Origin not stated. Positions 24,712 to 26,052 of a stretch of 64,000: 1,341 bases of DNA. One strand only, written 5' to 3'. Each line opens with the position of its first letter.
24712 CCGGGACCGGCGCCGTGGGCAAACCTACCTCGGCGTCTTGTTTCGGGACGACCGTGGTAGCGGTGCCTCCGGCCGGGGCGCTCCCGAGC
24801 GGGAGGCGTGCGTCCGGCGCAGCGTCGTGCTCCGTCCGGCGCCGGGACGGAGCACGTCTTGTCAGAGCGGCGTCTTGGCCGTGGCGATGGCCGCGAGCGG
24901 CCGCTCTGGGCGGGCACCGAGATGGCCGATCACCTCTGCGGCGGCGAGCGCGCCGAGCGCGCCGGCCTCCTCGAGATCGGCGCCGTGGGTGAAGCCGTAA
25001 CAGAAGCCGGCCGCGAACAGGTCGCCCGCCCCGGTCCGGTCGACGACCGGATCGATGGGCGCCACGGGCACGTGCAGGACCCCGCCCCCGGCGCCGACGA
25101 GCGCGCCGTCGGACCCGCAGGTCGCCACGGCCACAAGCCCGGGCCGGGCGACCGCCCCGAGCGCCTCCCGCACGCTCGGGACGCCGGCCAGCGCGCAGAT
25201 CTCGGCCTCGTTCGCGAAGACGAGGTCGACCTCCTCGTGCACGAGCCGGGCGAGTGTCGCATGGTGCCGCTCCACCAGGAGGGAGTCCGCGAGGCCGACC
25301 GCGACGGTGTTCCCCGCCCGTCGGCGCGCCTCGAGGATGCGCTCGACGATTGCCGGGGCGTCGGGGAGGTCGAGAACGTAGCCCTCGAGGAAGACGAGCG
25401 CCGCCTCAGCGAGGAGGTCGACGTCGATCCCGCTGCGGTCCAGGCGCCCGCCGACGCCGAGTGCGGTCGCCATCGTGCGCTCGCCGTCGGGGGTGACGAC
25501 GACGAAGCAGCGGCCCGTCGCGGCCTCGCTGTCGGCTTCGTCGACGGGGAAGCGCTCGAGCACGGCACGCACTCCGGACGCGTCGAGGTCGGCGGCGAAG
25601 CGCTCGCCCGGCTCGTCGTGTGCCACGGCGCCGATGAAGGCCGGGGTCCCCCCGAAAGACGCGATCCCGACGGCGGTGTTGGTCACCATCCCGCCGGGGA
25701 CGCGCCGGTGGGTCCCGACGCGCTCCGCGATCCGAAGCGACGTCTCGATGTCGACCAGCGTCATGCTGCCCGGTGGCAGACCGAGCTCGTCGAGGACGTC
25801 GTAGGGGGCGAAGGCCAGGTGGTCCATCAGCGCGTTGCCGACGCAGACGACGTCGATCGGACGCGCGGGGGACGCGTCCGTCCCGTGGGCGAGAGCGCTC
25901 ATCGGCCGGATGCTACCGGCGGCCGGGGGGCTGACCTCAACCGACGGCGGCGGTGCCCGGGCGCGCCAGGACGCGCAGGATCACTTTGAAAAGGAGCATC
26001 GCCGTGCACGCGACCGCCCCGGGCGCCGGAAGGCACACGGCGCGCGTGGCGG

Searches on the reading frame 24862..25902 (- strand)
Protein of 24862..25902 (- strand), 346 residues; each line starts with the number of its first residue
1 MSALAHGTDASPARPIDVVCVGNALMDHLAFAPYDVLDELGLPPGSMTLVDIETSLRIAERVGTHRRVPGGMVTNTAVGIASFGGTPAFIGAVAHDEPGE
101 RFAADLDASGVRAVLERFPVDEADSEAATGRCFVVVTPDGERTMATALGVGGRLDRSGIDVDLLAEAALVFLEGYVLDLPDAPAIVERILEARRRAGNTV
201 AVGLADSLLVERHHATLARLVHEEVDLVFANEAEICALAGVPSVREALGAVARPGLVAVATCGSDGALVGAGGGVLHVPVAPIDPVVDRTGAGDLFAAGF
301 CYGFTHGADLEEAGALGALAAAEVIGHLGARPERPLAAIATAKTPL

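Call 10: find_encoding_contigs(protein=window:24862-25902:-, flank=6000, max_places=10)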
Protein window:24862-25902:- (346 aa): 8 contigs read that carry it; 6 places shown.
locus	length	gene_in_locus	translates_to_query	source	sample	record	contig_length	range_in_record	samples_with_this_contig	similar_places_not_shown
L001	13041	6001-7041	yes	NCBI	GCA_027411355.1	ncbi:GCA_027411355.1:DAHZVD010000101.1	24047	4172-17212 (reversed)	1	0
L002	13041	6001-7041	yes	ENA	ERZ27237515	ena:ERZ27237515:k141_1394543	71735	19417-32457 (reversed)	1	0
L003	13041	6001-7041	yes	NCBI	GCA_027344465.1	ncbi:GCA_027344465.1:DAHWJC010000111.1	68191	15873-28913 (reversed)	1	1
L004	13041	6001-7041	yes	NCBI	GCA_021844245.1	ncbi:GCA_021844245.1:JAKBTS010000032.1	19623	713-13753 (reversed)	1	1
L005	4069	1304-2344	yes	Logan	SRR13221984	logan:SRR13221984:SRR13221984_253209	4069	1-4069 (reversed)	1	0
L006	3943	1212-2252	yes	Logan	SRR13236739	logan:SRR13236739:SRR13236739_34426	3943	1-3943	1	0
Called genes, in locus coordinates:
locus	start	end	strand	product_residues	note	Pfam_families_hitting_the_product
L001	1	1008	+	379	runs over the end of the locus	PF13384:HTH_23, PF13518:HTH_28, PF13551:HTH_29, PF13565:HTH_32, PF13358:DDE_3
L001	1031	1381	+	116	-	-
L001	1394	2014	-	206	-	PF14681:UPRTase, PF00156:Pribosyltran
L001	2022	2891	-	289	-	PF00171:Aldedh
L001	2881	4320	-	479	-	PF00171:Aldedh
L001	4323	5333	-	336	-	PF01791:DeoC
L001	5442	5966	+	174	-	-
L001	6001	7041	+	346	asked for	PF00294:PfkB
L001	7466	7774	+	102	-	-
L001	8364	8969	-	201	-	-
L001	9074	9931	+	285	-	PF03009:GDPD, PF13653:GDPD_2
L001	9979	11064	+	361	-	PF01926:MMR_HSR1, PF02421:FeoB_N, PF06071:YchF-GTPase_C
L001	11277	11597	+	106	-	PF02643:DUF192 (weak)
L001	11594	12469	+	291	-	PF00590:TP_methylase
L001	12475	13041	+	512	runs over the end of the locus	PF00133:tRNA-synt_1, PF01406:tRNA-synt_1e (weak), PF09334:tRNA-synt_1g, PF00133:tRNA-synt_1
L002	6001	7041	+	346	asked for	PF00294:PfkB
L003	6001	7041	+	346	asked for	PF00294:PfkB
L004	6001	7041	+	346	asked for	PF00294:PfkB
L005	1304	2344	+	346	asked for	PF00294:PfkB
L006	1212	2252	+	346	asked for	PF00294:PfkB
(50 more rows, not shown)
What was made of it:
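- A 102-aa CDS is called by annotation pipelines (call 10).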

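Call 27: find_related_loci(query=window:24862-25902:-, collection=genome_contigs, flank=6000)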
Query window:24862-25902:- (346 aa) in genome_contigs; peptide patterns used: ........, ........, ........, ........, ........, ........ (x = any residue, [..] = any of these).
599 stretches matched a pattern (row limit reached: there are more); 235 encode a relative of the query (tblastn E <= 1e-3); the best 80 are kept; 80 distinct loci.
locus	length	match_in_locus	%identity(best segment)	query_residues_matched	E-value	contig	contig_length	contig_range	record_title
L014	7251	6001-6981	68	14-340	6e-128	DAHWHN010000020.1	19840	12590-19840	MAG TPA_asm: Acidimicrobiaceae bacterium isolate clean1280 k141_773917, whole genome shotgun sequence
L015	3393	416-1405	68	12-335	7e-131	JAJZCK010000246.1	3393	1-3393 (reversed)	MAG: Actinomycetes bacterium isolate JA2.bin26 NODE_17599_length_3393_cov_2.217697, whole genome shotgun sequence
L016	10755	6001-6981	65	14-340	7e-122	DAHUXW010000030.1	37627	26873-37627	MAG TPA_asm: Acidimicrobiaceae bacterium isolate clean1657 k141_1105767, whole genome shotgun sequence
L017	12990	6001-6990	62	14-343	1e-121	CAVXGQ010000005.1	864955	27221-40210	MAG: uncultured Acidimicrobiaceae bacterium isolate MFD04492.bin.1.56 genome assembly, contig: contig_8360, whole genome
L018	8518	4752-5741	63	14-343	3e-118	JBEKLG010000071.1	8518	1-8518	MAG: Acidimicrobiales bacterium isolate SPRUCE 365 SPRUCE_365_71, whole genome shotgun sequence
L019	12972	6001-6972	60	14-337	2e-112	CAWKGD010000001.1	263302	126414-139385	MAG: uncultured Acidimicrobiaceae bacterium isolate MFD09222.bin.1.182 genome assembly, contig: contig_120385, whole gen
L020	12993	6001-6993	59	14-344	8e-111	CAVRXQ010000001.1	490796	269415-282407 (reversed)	MAG: uncultured Acidimicrobiaceae bacterium isolate MFD02248.bin.1.65 genome assembly, contig: contig_29287, whole genom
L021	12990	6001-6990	60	14-343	7e-110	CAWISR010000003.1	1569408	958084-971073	MAG: uncultured Acidimicrobiaceae bacterium isolate MFD09222.bin.2.34 genome assembly, contig: contig_79457, whole genom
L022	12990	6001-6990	59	14-343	7e-106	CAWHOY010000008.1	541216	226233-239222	MAG: uncultured Acidimicrobiaceae bacterium isolate MFD09222.bin.1.185 genome assembly, contig: contig_84739, whole geno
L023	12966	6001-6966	45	17-341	4e-74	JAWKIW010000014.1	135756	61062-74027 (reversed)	MAG: Acidimicrobiales bacterium isolate ABC2.103 ABC2.103.fa-14, whole genome shotgun sequence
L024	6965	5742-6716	47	14-342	2e-73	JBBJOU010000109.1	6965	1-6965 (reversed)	MAG: Acidimicrobiales bacterium isolate RDP_SRG_05 NODE_7026_length_6965_cov_15.676411, whole genome shotgun sequence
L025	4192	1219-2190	44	13-340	3e-73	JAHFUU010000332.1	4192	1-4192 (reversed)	MAG: Microthrixaceae bacterium isolate nzgw87 NODE_52792_length_4193_cov_1.941306, whole genome shotgun sequence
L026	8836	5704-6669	46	15-340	5e-72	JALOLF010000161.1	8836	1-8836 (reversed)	MAG: Acidimicrobiales bacterium isolate Prado018 scaffold_9428, whole genome shotgun sequence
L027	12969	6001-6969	43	13-340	2e-71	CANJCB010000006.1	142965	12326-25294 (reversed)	MAG: Rhodospirillales bacterium isolate RH-23may17-127 genome assembly, contig: RH-23may17-C694, whole genome shotgun se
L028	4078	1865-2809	45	16-335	4e-71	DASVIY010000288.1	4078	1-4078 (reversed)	MAG TPA_asm: Acidimicrobiia bacterium isolate SMAG_U3005 k141_713307, whole genome shotgun sequence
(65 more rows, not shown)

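Call 50: search_protein_families(library=pfam, max_evalue=0.001, proteins=[L001:2022-2891:-, L001:2881-4320:-, L001:5442-5966:+, L001:8364-8969:-, L001:1031-1381:+])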
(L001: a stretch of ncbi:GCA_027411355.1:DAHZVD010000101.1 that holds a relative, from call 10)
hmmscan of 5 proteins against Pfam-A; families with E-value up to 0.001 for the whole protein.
L001:2022-2891:- (289 aa): 1 family
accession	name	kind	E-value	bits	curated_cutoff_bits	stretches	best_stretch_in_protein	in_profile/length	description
PF00171.27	Aldedh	-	5.3e-42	144.4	23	1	24-257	5-234/461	Aldehyde dehydrogenase family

L001:2881-4320:- (479 aa): 1 family
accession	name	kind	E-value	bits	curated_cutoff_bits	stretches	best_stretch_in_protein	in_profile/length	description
PF00171.27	Aldedh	-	4.5e-161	536.9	23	1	41-478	9-457/461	Aldehyde dehydrogenase family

L001:5442-5966:+ (174 aa): 0 families

L001:8364-8969:- (201 aa): 0 families

L001:1031-1381:+ (116 aa): 0 families
